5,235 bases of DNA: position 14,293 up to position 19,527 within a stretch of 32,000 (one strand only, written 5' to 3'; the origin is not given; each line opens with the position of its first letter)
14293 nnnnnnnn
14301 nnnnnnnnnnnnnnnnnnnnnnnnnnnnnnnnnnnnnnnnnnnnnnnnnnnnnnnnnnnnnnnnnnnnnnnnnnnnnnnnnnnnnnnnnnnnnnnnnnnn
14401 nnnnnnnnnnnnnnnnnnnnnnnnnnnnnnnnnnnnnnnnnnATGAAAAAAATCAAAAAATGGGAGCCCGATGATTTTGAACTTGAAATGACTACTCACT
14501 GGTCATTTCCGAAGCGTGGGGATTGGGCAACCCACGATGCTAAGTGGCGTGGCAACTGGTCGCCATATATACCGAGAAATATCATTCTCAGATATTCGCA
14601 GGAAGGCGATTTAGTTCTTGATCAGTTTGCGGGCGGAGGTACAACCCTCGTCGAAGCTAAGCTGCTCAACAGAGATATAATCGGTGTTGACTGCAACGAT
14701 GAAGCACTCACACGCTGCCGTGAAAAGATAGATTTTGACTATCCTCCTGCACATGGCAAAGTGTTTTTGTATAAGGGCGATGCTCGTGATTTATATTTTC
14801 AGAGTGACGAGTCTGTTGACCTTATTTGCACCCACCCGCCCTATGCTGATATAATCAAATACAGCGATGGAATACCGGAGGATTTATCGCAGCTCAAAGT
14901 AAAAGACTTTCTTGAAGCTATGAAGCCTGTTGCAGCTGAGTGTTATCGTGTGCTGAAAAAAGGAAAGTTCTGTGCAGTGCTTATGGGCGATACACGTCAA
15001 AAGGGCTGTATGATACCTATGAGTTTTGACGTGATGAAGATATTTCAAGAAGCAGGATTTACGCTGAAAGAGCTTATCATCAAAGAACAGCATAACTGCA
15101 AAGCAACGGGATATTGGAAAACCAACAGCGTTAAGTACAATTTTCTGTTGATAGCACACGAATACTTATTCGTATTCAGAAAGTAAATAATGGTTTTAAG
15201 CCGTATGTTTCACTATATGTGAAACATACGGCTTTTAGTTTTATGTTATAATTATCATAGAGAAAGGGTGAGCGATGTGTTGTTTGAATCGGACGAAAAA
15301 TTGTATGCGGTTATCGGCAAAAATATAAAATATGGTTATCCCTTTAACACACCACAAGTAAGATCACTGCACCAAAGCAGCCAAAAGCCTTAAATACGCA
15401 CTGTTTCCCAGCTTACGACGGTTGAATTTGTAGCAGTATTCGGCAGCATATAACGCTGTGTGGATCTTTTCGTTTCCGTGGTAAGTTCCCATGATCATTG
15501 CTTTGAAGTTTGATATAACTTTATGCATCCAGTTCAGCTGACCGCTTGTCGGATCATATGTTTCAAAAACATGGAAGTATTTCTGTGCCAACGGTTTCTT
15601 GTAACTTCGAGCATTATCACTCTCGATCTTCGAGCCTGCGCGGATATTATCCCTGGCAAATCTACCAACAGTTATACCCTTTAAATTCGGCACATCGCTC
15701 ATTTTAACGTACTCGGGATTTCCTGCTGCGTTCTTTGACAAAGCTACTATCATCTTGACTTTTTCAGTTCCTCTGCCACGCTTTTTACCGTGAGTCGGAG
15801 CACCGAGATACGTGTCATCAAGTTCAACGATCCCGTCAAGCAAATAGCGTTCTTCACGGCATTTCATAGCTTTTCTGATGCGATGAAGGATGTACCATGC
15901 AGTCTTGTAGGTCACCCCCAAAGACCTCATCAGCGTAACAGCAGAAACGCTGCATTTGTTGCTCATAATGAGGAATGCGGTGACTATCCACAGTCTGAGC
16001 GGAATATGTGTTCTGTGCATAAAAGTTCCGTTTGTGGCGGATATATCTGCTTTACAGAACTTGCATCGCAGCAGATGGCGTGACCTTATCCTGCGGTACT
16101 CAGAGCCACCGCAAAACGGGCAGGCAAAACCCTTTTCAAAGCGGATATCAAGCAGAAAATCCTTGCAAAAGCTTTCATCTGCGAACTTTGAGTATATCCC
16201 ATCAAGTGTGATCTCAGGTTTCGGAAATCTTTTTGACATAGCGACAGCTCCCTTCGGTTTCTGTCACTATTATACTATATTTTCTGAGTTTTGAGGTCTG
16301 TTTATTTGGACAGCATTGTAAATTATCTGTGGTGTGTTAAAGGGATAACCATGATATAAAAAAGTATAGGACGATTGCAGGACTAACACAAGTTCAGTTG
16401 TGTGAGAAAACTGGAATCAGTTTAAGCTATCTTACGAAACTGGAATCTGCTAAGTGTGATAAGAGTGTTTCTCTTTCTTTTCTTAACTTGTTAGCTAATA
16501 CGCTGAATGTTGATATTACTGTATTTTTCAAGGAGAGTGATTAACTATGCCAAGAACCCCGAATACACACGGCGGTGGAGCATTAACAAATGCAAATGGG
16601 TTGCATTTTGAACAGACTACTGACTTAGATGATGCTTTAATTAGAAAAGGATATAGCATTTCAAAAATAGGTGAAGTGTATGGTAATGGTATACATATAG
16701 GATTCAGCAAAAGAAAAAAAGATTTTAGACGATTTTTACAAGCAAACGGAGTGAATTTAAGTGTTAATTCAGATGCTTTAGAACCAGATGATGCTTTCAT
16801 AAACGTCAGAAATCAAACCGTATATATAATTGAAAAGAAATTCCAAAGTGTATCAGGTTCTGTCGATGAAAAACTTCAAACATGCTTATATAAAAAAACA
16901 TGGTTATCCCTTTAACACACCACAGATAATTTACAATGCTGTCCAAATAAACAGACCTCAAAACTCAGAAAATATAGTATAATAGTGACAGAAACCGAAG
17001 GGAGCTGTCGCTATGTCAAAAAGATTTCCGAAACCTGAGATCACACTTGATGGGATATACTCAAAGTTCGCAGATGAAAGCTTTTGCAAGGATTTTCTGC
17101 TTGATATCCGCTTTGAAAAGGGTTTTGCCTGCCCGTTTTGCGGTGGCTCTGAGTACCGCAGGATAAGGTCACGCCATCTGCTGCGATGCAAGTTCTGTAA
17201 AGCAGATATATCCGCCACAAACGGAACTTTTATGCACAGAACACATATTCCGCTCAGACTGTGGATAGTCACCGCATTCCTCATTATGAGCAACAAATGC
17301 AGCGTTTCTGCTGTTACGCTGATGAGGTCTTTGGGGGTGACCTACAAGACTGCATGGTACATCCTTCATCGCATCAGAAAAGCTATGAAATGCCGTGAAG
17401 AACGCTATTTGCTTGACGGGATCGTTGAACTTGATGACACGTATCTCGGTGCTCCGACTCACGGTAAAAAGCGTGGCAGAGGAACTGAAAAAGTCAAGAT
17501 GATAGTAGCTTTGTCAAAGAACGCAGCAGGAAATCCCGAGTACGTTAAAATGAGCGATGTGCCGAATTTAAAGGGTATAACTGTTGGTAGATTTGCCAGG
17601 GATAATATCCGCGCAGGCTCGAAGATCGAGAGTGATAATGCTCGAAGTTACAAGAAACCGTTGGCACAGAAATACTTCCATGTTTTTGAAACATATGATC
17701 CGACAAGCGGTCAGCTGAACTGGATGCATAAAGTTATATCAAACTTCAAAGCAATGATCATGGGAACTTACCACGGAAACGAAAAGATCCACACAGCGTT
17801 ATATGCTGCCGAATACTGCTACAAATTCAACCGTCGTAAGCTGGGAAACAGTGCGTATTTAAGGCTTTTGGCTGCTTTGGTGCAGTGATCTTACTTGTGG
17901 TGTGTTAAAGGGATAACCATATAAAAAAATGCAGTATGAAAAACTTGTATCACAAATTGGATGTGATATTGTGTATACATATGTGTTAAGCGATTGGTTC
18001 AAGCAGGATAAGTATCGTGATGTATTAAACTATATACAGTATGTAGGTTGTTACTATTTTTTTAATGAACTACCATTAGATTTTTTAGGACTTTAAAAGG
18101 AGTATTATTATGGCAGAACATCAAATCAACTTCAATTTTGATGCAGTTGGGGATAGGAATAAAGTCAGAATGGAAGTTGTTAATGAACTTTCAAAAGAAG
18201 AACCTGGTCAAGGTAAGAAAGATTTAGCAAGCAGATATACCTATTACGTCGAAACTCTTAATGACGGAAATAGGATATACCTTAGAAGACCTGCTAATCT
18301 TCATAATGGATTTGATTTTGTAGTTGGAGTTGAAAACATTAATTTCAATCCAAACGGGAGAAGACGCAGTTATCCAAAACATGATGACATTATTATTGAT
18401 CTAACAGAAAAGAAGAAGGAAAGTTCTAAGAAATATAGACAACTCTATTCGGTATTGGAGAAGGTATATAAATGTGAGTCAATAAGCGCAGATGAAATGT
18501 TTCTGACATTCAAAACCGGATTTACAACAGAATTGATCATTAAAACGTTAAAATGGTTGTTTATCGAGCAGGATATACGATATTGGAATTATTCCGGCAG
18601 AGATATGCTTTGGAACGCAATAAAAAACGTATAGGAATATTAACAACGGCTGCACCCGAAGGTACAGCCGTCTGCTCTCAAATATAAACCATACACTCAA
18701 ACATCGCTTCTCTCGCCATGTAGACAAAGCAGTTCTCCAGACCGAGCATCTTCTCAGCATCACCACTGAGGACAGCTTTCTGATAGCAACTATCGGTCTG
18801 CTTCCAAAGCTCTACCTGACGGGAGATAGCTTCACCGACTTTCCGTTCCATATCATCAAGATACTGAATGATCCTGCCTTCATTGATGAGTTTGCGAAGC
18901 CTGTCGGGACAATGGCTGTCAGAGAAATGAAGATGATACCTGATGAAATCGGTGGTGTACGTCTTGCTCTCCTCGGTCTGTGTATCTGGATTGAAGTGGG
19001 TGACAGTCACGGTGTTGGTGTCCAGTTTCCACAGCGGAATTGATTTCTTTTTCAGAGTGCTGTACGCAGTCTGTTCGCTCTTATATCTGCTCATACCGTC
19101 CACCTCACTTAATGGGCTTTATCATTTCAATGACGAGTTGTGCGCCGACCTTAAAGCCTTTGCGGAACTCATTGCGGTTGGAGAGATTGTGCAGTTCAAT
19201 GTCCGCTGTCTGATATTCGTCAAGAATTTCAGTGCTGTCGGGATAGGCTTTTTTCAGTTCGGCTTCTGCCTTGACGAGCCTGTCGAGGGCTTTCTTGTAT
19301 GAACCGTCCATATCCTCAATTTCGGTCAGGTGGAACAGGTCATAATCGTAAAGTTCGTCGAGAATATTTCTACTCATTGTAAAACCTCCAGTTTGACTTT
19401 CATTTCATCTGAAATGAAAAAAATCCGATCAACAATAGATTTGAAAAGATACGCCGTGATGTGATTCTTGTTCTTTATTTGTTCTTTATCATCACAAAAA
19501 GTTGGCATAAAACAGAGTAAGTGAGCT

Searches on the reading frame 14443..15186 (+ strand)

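Call 6: search_protein_families(library=pfam, proteins=[window:14443-15186:+], max_evalue=0.01)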
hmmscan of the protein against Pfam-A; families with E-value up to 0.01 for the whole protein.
window:14443-15186:+ (247 aa): 8 families
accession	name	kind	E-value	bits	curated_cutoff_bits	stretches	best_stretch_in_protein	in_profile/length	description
PF01555.25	N6_N4_Mtase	-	2.8e-26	93.3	26.7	2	12-89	136-216/221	DNA methylase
PF01170.24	UPF0020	-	2.8e-07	30.9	22.3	1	53-154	27-150/197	RMKL-like, methyltransferase domain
PF13649.12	Methyltransf_25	-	1.1e-06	29.7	27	1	58-130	1-70/97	Methyltransferase domain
PF08241.18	Methyltransf_11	-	3.5e-06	28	21.2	1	64-130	6-66/95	Methyltransferase domain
PF13847.12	Methyltransf_31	-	2.1e-05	24.7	27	1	54-183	3-113/145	Methyltransferase domain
PF03602.21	Cons_hypoth95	-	0.00013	22.2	24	1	53-167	40-152/182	Conserved hypothetical protein 95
PF02475.24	TRM5-TYW2_MTfase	-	0.00029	21.3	28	1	45-127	27-107/164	TRM5/TYW2 methyltransferase domain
PF09445.16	Methyltransf_15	-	0.0063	16.5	22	0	57-135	3-82/165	RNA cap guanine-N2 methyltransferase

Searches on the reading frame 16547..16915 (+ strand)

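Call 37: search_protein_families(library=pfam, proteins=[window:16547-16915:+], max_evalue=0.01)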
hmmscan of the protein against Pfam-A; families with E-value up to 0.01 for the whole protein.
window:16547-16915:+ (122 aa): 1 family
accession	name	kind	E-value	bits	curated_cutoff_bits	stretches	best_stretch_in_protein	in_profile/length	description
PF20472.4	PDDEXK_11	-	0.00028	21.1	23.7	1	85-110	56-81/145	PD-(D/E)XK nuclease superfamily domain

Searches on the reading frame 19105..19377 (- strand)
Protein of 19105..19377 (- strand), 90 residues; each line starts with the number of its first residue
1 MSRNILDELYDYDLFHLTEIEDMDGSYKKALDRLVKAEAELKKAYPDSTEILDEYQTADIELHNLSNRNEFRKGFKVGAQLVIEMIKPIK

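Call 37: search_protein_families(library=pfam, proteins=[window:19105-19377:-], max_evalue=0.01)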
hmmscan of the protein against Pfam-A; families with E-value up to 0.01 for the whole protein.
window:19105-19377:- (90 aa): 1 family
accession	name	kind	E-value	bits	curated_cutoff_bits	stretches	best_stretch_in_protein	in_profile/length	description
PF20648.2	DUF6809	-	2.1e-16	61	27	1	3-85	2-85/85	Family of unknown function (DUF6809)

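Call 51: search_protein_families(library=phrogs, proteins=[window:19105-19377:-], max_evalue=0.01)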
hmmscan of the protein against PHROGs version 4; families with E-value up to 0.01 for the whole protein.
window:19105-19377:- (90 aa): 0 families
